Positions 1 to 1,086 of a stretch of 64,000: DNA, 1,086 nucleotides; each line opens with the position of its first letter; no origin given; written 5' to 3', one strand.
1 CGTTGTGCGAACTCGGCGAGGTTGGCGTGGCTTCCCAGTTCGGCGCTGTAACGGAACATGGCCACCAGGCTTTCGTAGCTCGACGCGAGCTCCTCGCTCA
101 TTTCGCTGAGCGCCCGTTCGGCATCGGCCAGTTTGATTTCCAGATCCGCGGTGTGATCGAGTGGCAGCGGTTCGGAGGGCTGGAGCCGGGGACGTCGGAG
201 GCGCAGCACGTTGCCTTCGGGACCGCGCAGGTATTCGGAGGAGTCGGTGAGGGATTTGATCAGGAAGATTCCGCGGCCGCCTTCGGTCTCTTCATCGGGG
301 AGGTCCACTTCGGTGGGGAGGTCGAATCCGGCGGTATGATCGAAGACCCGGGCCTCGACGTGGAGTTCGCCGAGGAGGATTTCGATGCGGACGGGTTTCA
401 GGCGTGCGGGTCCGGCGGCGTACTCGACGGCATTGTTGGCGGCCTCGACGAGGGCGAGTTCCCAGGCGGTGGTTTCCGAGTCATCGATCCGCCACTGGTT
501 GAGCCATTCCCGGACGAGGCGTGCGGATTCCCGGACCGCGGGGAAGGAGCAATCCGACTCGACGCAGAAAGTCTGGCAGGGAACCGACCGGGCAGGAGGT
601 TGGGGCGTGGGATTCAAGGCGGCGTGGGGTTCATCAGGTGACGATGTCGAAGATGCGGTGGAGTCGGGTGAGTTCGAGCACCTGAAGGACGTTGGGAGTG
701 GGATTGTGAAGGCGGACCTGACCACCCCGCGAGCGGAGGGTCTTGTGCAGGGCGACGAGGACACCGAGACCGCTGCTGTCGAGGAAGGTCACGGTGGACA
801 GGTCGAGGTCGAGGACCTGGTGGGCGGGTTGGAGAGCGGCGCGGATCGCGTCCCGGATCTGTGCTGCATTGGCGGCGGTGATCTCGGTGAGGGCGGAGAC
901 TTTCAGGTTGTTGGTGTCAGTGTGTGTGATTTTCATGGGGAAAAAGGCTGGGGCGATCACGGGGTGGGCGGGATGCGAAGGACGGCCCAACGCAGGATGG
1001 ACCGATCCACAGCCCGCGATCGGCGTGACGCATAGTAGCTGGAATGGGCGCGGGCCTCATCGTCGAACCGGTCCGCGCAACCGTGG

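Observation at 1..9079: Nine translationally coupled genes wire an H-NOX gas sensor and phosphorelay directly to glycan-synthesis enzymes and a STAS/RsbW partner-switch pair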

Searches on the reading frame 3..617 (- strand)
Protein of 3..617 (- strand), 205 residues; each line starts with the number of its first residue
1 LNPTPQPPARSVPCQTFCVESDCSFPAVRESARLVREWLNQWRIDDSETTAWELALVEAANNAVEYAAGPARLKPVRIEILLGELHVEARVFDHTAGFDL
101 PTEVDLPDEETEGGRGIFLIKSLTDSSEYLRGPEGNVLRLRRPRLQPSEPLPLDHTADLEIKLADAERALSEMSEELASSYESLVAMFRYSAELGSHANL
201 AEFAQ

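Call 7: search_protein_families(library=pfam, proteins=[window:3-617:-], max_evalue=0.01)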
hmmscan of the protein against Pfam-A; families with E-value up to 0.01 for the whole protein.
window:3-617:- (205 aa): 1 family
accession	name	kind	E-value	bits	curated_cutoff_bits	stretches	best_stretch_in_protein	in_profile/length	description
PF13581.12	HATPase_c_2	-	6.9e-23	81.5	27.4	1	28-141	8-126/127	Histidine kinase-like ATPase domain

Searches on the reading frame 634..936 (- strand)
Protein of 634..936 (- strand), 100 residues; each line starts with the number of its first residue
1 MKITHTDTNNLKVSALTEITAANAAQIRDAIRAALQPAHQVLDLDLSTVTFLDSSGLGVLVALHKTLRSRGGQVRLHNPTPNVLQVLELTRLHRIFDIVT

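Call 7: search_protein_families(library=pfam, proteins=[window:634-936:-], max_evalue=0.01)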
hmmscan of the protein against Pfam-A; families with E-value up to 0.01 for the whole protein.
window:634-936:- (100 aa): 2 families
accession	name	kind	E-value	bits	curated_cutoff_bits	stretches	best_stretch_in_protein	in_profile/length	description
PF01740.26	STAS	-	4.1e-20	72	22.6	1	10-98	10-99/106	STAS domain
PF13466.11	STAS_2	-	7.5e-18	64.9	29.2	1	18-92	6-79/80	STAS domain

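Call 32: search_solved_structures(query=window:634-936:-, max_evalue=0.01, show_alignments=3)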
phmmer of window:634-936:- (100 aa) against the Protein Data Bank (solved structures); distinct sequences matched with E-value up to 0.01: 10.
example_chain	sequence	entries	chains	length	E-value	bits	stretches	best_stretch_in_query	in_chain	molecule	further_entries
1sbo_A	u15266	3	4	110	6.5e-09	39.9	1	15-98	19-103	Putative anti-sigma factor antagonist TM1442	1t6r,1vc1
6m36_B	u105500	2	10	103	2.1e-08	38.3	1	7-98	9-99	Anti-sigma-B factor antagonist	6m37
1th8_B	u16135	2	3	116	1e-06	32.9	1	18-97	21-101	Anti-sigma F factor antagonist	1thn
1tid_B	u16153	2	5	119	2.8e-06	31.5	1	18-97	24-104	Anti-sigma F factor antagonist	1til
2ka5_A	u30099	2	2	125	2.3e-05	28.6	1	36-98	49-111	Putative anti-sigma factor antagonist TM_1081 | Putative anti-sigma factor antagonist TM1081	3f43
1auz_A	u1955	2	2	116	0.00014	26.1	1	40-96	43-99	SPOIIAA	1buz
1h4y_A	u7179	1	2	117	0.00037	24.8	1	23-91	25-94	ANTI-SIGMA F FACTOR ANTAGONIST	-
1h4x_A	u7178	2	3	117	0.00096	23.4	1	23-91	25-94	ANTI-SIGMA F FACTOR ANTAGONIST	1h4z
4qtp_A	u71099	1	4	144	0.0021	22.3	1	13-96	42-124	Anti-sigma factor antagonist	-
8ih8_A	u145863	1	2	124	0.0061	20.8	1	3-97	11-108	Anti-sigma-F factor antagonist RsfB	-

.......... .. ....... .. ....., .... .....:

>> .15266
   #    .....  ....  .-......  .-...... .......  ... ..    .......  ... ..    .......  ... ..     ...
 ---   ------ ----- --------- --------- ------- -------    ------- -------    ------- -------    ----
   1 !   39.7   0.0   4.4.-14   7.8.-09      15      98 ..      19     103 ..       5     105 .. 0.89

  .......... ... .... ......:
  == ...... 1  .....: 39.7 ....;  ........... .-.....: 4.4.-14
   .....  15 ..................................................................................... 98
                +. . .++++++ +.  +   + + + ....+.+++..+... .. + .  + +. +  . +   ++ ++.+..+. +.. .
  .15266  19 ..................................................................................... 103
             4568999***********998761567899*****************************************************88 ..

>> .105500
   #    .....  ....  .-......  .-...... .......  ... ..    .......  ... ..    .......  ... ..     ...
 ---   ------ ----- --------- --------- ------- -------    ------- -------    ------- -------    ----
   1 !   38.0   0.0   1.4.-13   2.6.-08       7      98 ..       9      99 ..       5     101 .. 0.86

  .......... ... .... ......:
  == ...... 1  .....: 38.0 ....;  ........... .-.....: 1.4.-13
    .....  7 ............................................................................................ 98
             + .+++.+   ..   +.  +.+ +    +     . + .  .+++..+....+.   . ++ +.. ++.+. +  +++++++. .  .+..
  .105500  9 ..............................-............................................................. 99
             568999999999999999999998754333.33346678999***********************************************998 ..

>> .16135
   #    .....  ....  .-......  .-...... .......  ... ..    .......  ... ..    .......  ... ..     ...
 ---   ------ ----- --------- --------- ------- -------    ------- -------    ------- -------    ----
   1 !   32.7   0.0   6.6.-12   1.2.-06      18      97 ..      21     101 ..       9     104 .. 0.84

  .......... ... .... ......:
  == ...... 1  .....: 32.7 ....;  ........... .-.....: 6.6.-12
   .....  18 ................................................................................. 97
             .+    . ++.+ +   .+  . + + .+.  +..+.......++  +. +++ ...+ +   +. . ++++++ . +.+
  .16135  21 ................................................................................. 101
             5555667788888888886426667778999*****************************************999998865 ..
